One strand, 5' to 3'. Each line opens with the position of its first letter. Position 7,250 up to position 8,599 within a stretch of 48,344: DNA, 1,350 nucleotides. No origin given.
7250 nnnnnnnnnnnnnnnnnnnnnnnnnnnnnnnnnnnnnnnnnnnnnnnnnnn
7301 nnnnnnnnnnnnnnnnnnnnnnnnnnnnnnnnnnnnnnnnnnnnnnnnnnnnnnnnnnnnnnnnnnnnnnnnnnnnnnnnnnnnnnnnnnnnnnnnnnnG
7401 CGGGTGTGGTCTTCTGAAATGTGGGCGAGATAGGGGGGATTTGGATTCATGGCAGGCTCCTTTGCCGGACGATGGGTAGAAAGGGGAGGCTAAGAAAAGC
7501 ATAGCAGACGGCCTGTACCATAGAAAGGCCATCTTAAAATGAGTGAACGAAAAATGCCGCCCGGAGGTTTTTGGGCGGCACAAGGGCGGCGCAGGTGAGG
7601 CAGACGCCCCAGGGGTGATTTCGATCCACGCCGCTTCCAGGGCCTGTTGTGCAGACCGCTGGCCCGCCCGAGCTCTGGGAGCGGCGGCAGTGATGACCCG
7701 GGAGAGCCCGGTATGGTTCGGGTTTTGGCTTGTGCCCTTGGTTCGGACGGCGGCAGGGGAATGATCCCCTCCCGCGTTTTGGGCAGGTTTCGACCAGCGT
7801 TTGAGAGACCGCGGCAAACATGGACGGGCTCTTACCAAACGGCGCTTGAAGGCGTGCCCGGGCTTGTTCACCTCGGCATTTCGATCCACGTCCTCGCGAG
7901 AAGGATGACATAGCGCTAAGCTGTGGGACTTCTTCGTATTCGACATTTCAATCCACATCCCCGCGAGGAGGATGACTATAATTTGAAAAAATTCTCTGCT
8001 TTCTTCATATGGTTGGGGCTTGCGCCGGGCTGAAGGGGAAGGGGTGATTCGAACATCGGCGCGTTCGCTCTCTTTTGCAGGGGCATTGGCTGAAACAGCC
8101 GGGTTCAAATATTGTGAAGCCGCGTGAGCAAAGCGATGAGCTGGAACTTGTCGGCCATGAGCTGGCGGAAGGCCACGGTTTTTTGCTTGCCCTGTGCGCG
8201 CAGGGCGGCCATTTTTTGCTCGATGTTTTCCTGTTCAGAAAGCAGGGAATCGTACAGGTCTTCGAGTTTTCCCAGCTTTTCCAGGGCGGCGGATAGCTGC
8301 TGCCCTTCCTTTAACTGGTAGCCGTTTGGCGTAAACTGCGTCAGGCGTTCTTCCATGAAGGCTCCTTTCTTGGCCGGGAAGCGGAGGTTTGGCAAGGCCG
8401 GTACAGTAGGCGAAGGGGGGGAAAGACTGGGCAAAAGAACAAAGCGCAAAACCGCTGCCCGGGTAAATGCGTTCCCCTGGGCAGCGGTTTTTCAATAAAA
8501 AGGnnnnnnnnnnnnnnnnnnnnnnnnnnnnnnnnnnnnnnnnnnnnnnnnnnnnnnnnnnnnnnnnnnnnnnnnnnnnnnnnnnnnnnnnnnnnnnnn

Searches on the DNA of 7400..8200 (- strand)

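Call 12: search_dna_similar(query=window:7910-7944:-, collection=phages, mode=distant, max_evalue=10)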
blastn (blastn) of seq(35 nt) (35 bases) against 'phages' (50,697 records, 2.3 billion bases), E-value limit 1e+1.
Records with a match: 4; places in all: 4; records where one place covers at least 80% of the query: 0.
Best place of each record, by identity: >=99% 2; 90-95% 2.
By first word of the organism name: Haloarcula 2; Synechococcus 1; Aeromonas 1.
By host as written in the record: Haloarcula californiae 2; Synechococcus sp. WH 7803 1; Aeromonas hydrophila 1.
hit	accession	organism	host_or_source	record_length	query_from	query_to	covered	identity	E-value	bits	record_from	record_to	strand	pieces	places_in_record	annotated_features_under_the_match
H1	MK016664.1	Synechococcus phage S-B68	Synechococcus sp. WH 7803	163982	9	30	63%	90.9%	4e+0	32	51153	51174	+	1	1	hypothetical protein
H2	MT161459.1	Aeromonas phage Ahp1_CNU-2021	Aeromonas hydrophila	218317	9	30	63%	90.9%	4e+0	32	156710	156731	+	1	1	hypothetical protein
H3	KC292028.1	Haloarcula californiae tailed virus 2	Haloarcula californiae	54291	1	18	51%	100.0%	1e+0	34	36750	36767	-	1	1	59: hypothetical protein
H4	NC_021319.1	Haloarcula californiae tailed virus 2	Haloarcula californiae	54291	1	18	51%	100.0%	1e+0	34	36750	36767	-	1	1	59: hypothetical protein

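Call 13: search_dna_similar(query=window:7910-7944:-, collection=plasmids, mode=distant, max_evalue=10)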
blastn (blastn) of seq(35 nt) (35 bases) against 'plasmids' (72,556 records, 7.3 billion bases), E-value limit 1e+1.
Records with a match: 48; places in all: 49; records where one place covers at least 80% of the query: 0.
Best place of each record, by identity: 95-99% 5; 90-95% 30; 80-90% 13.
By first word of the organism name: Klebsiella 46; Enterobacter 1; Kocuria 1.
By predicted mobility (MOB-suite, as given by PLSDB): mobilizable 29; non-mobilizable 12; conjugative 7.
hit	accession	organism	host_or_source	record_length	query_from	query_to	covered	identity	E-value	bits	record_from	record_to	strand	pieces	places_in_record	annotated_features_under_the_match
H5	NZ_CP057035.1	Klebsiella pneumoniae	culture,Pooled cattle faecal samples ...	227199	3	28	74%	88.5%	4e+0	35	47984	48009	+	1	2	none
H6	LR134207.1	Klebsiella pneumoniae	sputum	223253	3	28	74%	88.5%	4e+0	35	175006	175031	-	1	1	Predicted membrane protein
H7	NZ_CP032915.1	Enterobacter roggenkampii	Homo sapiens,single culture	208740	3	28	74%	88.5%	4e+0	35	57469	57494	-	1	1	none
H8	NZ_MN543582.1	Klebsiella pneumoniae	-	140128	3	28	74%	88.5%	4e+0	35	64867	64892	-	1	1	none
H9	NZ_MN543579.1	Klebsiella pneumoniae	-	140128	3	28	74%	88.5%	4e+0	35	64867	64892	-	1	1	none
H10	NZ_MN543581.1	Klebsiella pneumoniae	-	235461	3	28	74%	88.5%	4e+0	35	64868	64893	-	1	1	none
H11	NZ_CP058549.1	Klebsiella pneumoniae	Manis javanica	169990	3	28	74%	88.5%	4e+0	35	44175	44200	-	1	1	none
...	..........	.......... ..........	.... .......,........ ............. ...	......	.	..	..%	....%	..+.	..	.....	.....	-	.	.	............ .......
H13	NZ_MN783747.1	Klebsiella oxytoca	-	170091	3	28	74%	88.5%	4e+0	35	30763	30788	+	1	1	DUF969 domain-containing protein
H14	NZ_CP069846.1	Klebsiella pneumoniae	Homo sapiens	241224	3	28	74%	88.5%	4e+0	35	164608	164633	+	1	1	none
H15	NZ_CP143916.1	Klebsiella pneumoniae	wastewater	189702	3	28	74%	88.5%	4e+0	35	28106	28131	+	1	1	none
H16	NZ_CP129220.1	Klebsiella pneumoniae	Homo sapiens,Leg pus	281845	3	28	74%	88.5%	4e+0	35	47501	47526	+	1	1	none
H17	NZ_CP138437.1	Klebsiella pneumoniae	Homo sapiens,Bacterial pure ...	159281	3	28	74%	88.5%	4e+0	35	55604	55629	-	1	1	none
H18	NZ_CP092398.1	Klebsiella pneumoniae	Bovine,assembly,Mastitis-milk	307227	3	25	66%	95.7%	3e-1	38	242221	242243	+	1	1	DUF969 domain-containing protein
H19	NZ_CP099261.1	Klebsiella aerogenes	culture,Pooled soil sample collected ...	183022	3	25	66%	95.7%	3e-1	38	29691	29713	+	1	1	DUF969 domain-containing protein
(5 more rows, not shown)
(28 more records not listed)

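Call 54: search_rna_families(source=window, start=7400, end=8200, threshold=evalue, max_evalue=10)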
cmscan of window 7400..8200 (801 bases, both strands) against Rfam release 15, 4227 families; matches with E-value up to 10: 2.
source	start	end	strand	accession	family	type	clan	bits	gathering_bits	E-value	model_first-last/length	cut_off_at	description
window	7965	8005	+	RF00351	snoR20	Gene; snRNA; snoRNA; CD-box;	-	19.1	43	9.9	1-90/90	no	Small nucleolar RNA R20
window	7661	7687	+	RF00449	IRES_HIF1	Cis-reg; IRES;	-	9.3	110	6.7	220-246/279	no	HIF-1 alpha IRES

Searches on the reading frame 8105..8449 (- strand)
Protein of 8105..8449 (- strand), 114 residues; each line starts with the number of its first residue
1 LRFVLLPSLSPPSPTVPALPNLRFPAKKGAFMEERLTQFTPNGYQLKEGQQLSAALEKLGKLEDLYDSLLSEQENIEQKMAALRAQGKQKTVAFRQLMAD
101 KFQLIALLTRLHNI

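Call 8: search_protein_families(library=pfam, proteins=[window:8105-8449:-], max_evalue=0.01)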
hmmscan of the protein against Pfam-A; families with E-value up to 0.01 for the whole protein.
window:8105-8449:- (114 aa): 1 family
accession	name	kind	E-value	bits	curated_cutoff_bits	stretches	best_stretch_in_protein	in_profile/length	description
PF14073.11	Cep57_CLD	-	0.0023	18.4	28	1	45-102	108-164/178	Centrosome localisation domain of Cep57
